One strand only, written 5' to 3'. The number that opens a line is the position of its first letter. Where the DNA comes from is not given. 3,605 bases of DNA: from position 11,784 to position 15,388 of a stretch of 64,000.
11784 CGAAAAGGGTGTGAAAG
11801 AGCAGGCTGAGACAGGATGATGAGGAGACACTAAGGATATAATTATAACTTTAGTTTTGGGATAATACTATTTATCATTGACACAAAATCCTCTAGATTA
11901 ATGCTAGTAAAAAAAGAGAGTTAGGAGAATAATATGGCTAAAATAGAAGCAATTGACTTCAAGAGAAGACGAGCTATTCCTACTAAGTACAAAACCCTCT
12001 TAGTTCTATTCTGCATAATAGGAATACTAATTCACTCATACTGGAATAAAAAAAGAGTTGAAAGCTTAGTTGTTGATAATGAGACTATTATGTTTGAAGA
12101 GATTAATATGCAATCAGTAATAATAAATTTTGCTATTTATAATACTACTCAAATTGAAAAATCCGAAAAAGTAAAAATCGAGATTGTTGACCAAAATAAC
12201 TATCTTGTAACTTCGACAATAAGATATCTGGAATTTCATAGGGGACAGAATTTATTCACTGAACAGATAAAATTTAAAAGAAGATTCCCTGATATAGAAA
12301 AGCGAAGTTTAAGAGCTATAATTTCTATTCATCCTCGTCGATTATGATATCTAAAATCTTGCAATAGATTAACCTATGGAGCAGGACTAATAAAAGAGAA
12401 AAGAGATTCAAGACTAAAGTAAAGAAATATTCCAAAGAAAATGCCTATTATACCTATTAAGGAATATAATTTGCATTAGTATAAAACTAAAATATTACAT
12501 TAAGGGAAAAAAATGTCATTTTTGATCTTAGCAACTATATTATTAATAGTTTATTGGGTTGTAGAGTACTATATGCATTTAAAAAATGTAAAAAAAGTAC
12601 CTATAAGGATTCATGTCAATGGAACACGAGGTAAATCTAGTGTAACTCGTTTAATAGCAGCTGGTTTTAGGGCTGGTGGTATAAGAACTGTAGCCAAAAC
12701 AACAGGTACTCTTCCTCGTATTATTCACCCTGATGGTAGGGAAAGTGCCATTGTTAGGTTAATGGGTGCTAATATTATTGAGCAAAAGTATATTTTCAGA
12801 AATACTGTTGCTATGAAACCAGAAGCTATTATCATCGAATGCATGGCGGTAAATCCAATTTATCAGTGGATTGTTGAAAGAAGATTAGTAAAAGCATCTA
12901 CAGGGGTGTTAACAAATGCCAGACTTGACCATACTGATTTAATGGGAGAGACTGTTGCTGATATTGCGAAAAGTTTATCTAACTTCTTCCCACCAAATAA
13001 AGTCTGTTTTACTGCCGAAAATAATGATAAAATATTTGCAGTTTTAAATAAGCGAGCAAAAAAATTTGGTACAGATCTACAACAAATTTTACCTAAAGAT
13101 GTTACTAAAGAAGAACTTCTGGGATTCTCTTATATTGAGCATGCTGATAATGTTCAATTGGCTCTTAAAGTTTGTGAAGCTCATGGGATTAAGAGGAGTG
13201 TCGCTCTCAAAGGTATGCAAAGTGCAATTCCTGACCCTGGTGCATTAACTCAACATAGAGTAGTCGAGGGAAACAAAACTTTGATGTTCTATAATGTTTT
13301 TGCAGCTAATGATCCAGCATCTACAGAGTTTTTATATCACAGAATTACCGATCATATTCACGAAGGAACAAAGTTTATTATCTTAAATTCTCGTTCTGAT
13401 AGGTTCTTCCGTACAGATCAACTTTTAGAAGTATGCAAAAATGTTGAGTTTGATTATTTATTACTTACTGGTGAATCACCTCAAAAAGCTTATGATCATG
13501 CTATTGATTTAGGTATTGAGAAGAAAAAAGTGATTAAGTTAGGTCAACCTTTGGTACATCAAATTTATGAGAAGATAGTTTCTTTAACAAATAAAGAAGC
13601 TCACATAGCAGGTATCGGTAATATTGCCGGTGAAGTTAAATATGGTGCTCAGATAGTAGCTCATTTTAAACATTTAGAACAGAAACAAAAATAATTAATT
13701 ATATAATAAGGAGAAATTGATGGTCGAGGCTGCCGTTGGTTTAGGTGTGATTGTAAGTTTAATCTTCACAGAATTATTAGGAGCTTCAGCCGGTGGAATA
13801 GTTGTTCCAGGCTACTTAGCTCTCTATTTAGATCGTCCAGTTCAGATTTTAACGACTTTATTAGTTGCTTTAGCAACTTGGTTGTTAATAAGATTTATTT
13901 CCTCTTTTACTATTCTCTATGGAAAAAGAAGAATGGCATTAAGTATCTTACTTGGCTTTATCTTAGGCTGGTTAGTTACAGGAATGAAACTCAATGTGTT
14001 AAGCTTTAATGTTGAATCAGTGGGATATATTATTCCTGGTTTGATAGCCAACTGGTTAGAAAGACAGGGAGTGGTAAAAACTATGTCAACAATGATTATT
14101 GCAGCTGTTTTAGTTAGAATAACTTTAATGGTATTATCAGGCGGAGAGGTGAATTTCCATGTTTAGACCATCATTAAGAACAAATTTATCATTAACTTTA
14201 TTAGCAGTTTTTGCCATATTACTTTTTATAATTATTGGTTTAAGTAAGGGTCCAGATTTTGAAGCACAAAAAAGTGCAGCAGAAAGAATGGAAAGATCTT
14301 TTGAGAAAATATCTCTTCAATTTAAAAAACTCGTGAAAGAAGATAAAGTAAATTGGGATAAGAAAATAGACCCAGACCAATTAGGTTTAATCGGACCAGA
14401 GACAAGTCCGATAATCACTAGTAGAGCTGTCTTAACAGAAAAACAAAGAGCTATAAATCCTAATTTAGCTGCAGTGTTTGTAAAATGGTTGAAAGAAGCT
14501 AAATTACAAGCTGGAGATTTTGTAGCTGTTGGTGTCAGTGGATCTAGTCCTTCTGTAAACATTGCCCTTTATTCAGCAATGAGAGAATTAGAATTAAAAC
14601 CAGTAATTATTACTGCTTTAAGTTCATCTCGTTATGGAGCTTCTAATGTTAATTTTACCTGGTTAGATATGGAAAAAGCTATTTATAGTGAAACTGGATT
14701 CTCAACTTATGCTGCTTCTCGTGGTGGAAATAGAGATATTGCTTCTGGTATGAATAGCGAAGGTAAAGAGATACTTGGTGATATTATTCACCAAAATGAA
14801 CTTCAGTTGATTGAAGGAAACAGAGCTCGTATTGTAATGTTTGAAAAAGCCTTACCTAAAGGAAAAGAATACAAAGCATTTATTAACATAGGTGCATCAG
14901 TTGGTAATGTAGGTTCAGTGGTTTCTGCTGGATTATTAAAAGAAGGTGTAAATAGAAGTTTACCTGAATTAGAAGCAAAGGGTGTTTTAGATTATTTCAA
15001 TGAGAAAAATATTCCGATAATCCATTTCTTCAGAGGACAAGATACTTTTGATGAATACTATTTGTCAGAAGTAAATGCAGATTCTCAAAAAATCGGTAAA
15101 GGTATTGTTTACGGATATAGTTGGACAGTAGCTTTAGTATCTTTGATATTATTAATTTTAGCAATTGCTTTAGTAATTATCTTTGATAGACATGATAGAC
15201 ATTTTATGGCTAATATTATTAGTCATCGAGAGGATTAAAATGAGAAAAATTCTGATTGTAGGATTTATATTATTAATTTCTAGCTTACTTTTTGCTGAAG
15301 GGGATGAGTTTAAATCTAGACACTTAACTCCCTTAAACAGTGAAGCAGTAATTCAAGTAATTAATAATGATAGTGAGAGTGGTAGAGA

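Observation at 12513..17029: Poly-gamma-glutamate locus with a non-canonical third component and a predicted outer-membrane export module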

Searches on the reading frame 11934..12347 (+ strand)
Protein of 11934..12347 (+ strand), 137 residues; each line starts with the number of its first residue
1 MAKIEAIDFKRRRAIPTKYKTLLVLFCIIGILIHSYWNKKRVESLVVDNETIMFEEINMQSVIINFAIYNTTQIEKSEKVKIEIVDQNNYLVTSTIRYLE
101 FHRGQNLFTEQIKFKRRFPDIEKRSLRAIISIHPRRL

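Call 3: search_protein_families(library=pfam, proteins=[window:11934-12347:+], max_evalue=1)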
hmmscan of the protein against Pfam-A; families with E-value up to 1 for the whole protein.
window:11934-12347:+ (137 aa): 0 families

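Call 4: search_protein_families(library=ncbifam, proteins=[window:11934-12347:+], max_evalue=1)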
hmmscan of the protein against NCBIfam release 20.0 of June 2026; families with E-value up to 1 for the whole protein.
window:11934-12347:+ (137 aa): 2 families
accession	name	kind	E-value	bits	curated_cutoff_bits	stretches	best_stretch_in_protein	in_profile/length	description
NF033175.1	fuso_auto_Nterm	subfamily_domain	0.019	15.1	55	1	20-101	20-100/120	autotransporter-associated N-terminal domain-containing protein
NF009553.0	PRK12997.1-5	subfamily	0.037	12.8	423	1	24-104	191-270/426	PTS sugar transporter subunit IIC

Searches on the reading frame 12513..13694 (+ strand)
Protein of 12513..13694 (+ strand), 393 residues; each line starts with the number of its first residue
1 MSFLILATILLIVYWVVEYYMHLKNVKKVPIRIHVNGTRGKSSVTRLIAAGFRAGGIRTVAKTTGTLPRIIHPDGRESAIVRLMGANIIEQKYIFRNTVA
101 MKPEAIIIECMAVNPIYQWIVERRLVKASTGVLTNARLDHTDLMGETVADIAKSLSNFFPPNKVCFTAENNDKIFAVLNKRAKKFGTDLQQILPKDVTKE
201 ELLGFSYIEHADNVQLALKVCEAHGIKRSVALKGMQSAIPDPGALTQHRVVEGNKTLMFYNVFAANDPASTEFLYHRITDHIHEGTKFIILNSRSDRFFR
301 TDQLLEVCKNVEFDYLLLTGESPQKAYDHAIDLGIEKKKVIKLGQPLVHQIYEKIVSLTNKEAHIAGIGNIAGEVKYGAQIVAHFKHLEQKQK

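Call 3: search_protein_families(library=pfam, proteins=[window:12513-13694:+], max_evalue=1)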
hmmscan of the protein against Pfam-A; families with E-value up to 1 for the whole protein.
window:12513-13694:+ (393 aa): 2 families
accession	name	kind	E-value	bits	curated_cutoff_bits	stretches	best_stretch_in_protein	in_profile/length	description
PF08245.18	Mur_ligase_M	-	9.4e-07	29.4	24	1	35-188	1-141/200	Mur ligase middle domain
PF10843.13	RGI1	-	0.14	12.3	25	1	156-200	80-124/194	Respiratory growth induced protein 1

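Call 4: search_protein_families(library=ncbifam, proteins=[window:12513-13694:+], max_evalue=1)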
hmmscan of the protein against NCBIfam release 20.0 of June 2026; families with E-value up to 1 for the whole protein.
window:12513-13694:+ (393 aa): 11 families
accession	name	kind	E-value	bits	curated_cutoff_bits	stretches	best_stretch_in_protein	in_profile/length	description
TIGR04012.1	poly_gGlu_PgsB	equivalog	6.7e-114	380.6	222.7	1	4-375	3-373/380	poly-gamma-glutamate synthase PgsB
TIGR01499.1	folC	subfamily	7.3e-13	48.6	162.65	2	126-225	131-231/400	bifunctional protein FolC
NF047860.1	Tet-DihydfolSynFolCMyb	equivalog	2.2e-07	30.2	700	2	125-187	178-240/468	bifunctional tetrahydrofolate synthase/dihydrofolate synthase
NF001126.0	PRK00139.1-4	equivalog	0.00014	20.6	373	1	33-184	107-241/486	UDP-N-acetylmuramoyl-L-alanyl-D-glutamate--2,6-diaminopimelate ligase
NF053648.1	pMurE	equivalog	0.008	14.9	600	1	23-157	91-218/464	pseudomurein biosynthesis peptide ligase pMurE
TIGR01085.1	murE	subfamily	0.015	14.2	257.3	1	33-182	88-233/472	UDP-N-acetylmuramyl-tripeptide synthetase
NF008101.0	PRK10846.1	equivalog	0.016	13.9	360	1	125-171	158-204/422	bifunctional tetrahydrofolate synthase/dihydrofolate synthase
TIGR01082.1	murC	equivalog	0.017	14.2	335.1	0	17-54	87-124/449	UDP-N-acetylmuramate--L-alanine ligase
TIGR01087.1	murD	equivalog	0.019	14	211.95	1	32-61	106-135/441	UDP-N-acetylmuramoyl-L-alanine--D-glutamate ligase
NF008896.0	PRK11929.1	equivalog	0.03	12.1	1023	1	33-159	115-232/965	bifunctional UDP-N-acetylmuramoyl-L-alanyl-D-glutamate--2,6-diaminopimelate ligase MurE/UDP-N-acetylmuramoyl-tripeptide--D-alanyl-D-alanine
NF001124.0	PRK00139.1-2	equivalog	0.076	11.7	476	1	33-67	112-144/500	UDP-N-acetylmuramoyl-L-alanyl-D-glutamate--2,6-diaminopimelate ligase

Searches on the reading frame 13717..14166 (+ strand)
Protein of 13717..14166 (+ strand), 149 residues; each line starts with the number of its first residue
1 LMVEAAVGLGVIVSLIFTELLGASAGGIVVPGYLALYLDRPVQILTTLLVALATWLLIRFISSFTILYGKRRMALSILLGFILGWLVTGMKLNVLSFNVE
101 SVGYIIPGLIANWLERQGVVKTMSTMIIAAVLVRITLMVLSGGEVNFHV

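Call 3: search_protein_families(library=pfam, proteins=[window:13717-14166:+], max_evalue=1)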
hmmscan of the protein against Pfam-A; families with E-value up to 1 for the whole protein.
window:13717-14166:+ (149 aa): 1 family
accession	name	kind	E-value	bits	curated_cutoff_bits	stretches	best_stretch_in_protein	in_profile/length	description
PF14102.11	Caps_synth_CapC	-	2.1e-36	125.4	27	1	9-122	1-118/119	Capsule biosynthesis CapC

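Call 4: search_protein_families(library=ncbifam, proteins=[window:13717-14166:+], max_evalue=1)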
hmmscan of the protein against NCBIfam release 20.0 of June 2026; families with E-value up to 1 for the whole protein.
window:13717-14166:+ (149 aa): 1 family
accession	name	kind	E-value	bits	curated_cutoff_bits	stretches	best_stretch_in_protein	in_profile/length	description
TIGR04011.1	poly_gGlu_PgsC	equivalog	5.7e-40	136.7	96.45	1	7-134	1-132/132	poly-gamma-glutamate biosynthesis protein PgsC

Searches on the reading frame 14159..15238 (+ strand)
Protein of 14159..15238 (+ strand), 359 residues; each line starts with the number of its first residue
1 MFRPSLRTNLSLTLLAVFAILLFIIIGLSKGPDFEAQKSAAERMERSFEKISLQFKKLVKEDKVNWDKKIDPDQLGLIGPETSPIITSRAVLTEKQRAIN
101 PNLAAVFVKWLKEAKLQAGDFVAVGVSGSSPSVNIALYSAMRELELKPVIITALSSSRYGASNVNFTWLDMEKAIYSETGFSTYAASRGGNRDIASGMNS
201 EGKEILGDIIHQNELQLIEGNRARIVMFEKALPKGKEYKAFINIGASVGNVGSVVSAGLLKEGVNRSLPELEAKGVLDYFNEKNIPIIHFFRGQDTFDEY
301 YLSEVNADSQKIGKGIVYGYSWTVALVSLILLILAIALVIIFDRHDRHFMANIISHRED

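Call 3: search_protein_families(library=pfam, proteins=[window:14159-15238:+], max_evalue=1)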
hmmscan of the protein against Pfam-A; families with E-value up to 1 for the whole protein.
window:14159-15238:+ (359 aa): 1 family
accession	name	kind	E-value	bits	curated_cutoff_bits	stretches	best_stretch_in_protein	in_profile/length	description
PF00499.25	Oxidored_q3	-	0.019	15.1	33.2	1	304-341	109-146/146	NADH-ubiquinone/plastoquinone oxidoreductase chain 6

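Call 4: search_protein_families(library=ncbifam, proteins=[window:14159-15238:+], max_evalue=1)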
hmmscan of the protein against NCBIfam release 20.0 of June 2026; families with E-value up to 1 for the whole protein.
window:14159-15238:+ (359 aa): 2 families
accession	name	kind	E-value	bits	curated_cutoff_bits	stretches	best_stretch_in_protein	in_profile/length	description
TIGR04332.1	gamma_Glu_sys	subfamily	1.4e-68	231.4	100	1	12-299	3-296/307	poly-gamma-glutamate system protein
TIGR04108.1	HutX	equivalog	0.086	12.7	110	1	201-296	43-139/154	heme utilization cystosolic carrier protein HutX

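Call 10: find_homologous_proteins(query=window:14159-15238:+, max_evalue=0.001)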
Query window:14159-15238:+ (359 aa): 256 proteins with E <= 0.001 among 8000 candidates; the best 120 are listed.
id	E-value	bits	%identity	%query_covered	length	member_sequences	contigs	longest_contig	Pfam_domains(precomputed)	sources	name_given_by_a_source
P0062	6.2e-230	780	100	100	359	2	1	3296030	-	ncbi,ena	-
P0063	1.1e-208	710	89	100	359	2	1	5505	-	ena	-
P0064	2.0e-203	693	87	100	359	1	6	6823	-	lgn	-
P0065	2.3e-203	693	87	100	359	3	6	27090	-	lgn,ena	-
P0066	5.3e-203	691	86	100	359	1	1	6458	-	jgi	jgi:poly-gamma-glutamate system protein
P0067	1.7e-202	690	85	100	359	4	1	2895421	-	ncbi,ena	-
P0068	4.1e-202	689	86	100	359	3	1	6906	-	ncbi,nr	ncbi:poly-gamma-glutamate system protein [bacterium]|nr:poly-gamma-glutamate system protein [bacteri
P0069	1.8e-201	686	84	100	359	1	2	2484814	-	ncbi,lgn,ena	-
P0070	4.3e-198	675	84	100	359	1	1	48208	-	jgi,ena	-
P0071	8.8e-197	671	83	100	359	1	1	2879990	-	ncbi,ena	-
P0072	4.2e-194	662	83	100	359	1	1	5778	-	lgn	-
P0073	3.0e-184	630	78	100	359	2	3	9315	-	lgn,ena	-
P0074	7.8e-181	619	76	100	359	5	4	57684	-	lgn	-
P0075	1.4e-162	559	68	100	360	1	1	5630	-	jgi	jgi:poly-gamma-glutamate system protein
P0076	8.4e-158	543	66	100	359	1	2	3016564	-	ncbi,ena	-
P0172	3.5e-67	245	39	99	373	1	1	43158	-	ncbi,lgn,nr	ncbi:MAG: hypothetical protein CSB55_00885 [Candidatus Cloacimonadota bacterium]|nr:MAG: hypothetica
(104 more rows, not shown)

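Call 17: find_encoding_contigs(protein=P0172, flank=8000, max_places=2)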
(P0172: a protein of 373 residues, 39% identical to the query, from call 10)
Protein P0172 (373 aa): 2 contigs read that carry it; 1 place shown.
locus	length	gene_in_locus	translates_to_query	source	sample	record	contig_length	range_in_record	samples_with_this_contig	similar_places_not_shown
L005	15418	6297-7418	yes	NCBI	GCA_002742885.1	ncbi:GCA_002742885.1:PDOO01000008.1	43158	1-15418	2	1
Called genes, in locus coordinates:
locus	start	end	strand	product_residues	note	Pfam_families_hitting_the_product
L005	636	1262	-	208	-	PF13489:Methyltransf_23, PF13847:Methyltransf_31, PF08241:Methyltransf_11, PF08242:Methyltransf_12 (weak), PF13649:Methyltransf_25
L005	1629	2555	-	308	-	PF00389:2-Hacid_dh, PF02826:2-Hacid_dh_C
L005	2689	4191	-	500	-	-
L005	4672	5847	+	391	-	PF08245:Mur_ligase_M (weak)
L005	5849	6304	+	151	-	PF14102:Caps_synth_CapC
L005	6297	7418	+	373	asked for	-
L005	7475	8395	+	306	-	PF01636:APH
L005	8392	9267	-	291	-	PF08668:HDOD, PF01966:HD (weak)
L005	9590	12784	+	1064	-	PF00176:SNF2-rel_dom, PF00270:DEAD (weak), PF04851:ResIII, PF00271:Helicase_C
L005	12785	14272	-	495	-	PF23019:DUF7033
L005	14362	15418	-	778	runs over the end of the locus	PF02190:LON_substr_bdg, PF00004:AAA, PF07728:AAA_5 (weak), PF22667:Lon_lid, PF05362:Lon_C, PF13541:ChlI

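Call 26: search_solved_structures(query=A2, max_evalue=10)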
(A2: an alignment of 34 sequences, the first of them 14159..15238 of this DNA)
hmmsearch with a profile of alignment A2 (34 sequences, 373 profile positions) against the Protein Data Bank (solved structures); distinct sequences matched with E-value up to 10: 3.
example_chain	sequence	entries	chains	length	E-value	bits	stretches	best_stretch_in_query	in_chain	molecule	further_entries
8xks_T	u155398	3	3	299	0.022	17.1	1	161-267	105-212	Moc31 | CrTam31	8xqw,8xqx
9tln_A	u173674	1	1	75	0.17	14.2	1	51-106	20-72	Sc-apCC-2-BCL-xL-2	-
3qan_A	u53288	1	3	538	1.5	11.1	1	77-121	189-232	1-pyrroline-5-carboxylate dehydrogenase 1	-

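Call 39: predict_structure(alignment_id=A2)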
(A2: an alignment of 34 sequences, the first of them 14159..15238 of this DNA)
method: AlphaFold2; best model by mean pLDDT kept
length: 359 residues; sequences in the alignment: 34
mean_pLDDT: 89.1   pTM: 0.86
mean pLDDT of the five models: 89.1, 88.2, 88.0, 85.5, 83.2
residues with pLDDT >= 90: 225; 70-90: 110; 50-70: 21; < 50: 3
segments of 3 or more residues with pLDDT < 50: 357-359
pLDDT, mean of each block of 10 residues (from residue 1): 67 89 87 94 98 97 93 93 90 92 96 97 94 98 98 93 95 97 93 81 94 94 93 95 88 86 89 84 94 88 72 85 89 90 73 52
secondary structure, 60 per line:
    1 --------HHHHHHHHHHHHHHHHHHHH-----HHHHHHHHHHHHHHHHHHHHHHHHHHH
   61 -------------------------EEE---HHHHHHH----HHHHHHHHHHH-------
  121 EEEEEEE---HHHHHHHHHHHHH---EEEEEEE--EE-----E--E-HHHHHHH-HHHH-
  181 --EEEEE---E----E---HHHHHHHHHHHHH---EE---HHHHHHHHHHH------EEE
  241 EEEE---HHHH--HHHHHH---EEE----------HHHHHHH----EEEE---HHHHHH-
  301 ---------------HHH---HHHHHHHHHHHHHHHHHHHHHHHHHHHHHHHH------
elements in order: H9-28 H34-60 E86-88 H92-98 H103-113 E121-127 H131-143 E147-153 H168-174 H176-179 E183-187 H200-212 H221-231 E238-244 H248-251 H254-259 E263-265 H276-282 E287-290 H294-299 H322-353

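Call 46: fold_search(model_id=the predicted structure, library=pdb)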
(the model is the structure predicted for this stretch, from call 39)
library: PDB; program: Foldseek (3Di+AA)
matches with E <= 10: 1818; with E <= 0.001: 0
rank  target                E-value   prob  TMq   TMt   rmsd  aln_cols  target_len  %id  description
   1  2zc0_A                1.7e-03  0.44  0.15  0.14  17.5       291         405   11  Crystal structure of an archaeal alanine:glyoxylate aminotransferase (released 2008-06-17)
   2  2zyj_A                4.2e-03  0.33  0.16  0.15  19.1       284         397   11  Crystal structure of LysN, alpha-aminoadipate aminotransferase (complexed with N-(5'-phosphopyridoxyl)-L-glutamate), f (released 2009-09-01)
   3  7dlw_C                6.8e-03  0.25  0.19  0.17  22.2       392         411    9  Crystal structure of Arabidopsis ACS7 in complex with PPG (released 2021-09-29)
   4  6eqo_A                7.2e-03  0.41  0.17  0.04  17.1       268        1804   11  Tri-functional propionyl-CoA synthase of Erythrobacter sp. NAP1 with bound NADP+ and phosphomethylphosphonic acid aden (released 2018-10-24)
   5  8srv_B                7.6e-03  0.41  0.17  0.19  15.3       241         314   13  Crystal structure of O-acetyl-L-serine sulfhydrylase A (CysK) from Staphylococcus aureus NCTC 8325 complexed with a tr (released 2024-11-13)
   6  2v03                  8.1e-03  0.44  0.17  0.21  15.5       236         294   11  High resolution structure and catalysis of an O-acetylserine sulfhydrylase (released 2007-10-09)
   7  2o2e_B                8.1e-03  0.25  0.16  0.18  21.8       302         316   11  Mycobacterium tuberculosis tryptophan synthase beta subunit dimer (apoform) (released 2008-04-08)
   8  1gd9_A                8.1e-03  0.15  0.13  0.13  20.2       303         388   14  CRYSTALL STRUCTURE OF PYROCOCCUS PROTEIN-A1 (released 2001-09-22)
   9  1b5o_A                9.1e-03  0.15  0.12  0.11  20.0       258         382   16  THERMUS THERMOPHILUS ASPARTATE AMINOTRANSFERASE SINGLE MUTANT 1 (released 2003-09-02)
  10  1gck_A                9.1e-03  0.15  0.13  0.12  21.1       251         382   16  THERMUS THERMOPHILUS ASPARTATE AMINOTRANSFERASE DOUBLE MUTANT 1 COMPLEXED WITH ASPARTATE (released 2001-11-14)
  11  5d87                  9.6e-03  0.25  0.17  0.19  16.2       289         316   14  Staphyloferrin B precursor biosynthetic enzyme SbnA Y152F/S185G variant (released 2016-02-03)
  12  5d84                  1.0e-02  0.18  0.18  0.19  18.8       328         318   13  Staphyloferrin B precursor biosynthetic enzyme SbnA bound to PLP (released 2016-02-03)
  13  7zd8_C                1.1e-02  0.80  0.20  0.18   8.7       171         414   12  Crystal structure of the R24E mutant of S-adenosyl-L-homocysteine hydrolase from Synechocystis sp. PCC 6803 cocrystall (released 2022-07-13)
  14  5wmk                  1.1e-02  0.15  0.12  0.11  19.3       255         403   13  Arabidopsis thaliana Prephenate Aminotransferase double mutant- T84V K169V (released 2018-08-08)
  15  2egy_B                1.1e-02  0.33  0.20  0.18  17.8       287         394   12  Crystal structure of LysN, alpha-aminoadipate aminotransferase (substrate free form), from Thermus thermophilus HB27 (released 2008-03-04)
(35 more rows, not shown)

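Call 77: find_related_loci(query=A2, collection=metagenome_contigs, flank=6000)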
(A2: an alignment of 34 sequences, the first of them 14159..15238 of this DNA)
Query A2 (359 aa) in metagenome_contigs; peptide patterns used: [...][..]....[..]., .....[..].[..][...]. (x = any residue, [..] = any of these).
600 stretches matched a pattern (row limit reached: there are more); 500 encode a relative of the query (tblastn E <= 1e-3); the best 80 are kept; 80 distinct loci.
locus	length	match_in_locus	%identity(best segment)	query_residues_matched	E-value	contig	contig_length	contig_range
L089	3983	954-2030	84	1-359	0e+0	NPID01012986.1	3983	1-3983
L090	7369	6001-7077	84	1-359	0e+0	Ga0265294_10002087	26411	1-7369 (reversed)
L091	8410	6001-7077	78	1-359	0e+0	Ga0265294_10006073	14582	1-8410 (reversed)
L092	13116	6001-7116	42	1-359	4e-89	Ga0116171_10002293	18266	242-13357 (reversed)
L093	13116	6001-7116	42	1-359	4e-85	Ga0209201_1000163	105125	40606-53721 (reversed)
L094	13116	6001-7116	42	1-359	4e-85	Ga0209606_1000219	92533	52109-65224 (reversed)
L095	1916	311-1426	41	1-359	9e-89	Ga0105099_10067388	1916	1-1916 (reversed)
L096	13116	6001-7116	41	1-359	1e-82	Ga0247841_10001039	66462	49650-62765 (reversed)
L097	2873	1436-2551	43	1-359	3e-82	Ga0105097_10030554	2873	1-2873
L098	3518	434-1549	40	1-359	5e-79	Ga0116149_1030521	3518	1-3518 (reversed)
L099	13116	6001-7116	41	1-359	1e-78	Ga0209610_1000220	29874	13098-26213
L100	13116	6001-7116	38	1-359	2e-78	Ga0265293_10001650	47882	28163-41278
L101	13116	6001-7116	41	1-359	1e-77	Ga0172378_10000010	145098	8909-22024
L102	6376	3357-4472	41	1-359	1e-77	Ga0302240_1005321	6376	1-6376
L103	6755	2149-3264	41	1-359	5e-77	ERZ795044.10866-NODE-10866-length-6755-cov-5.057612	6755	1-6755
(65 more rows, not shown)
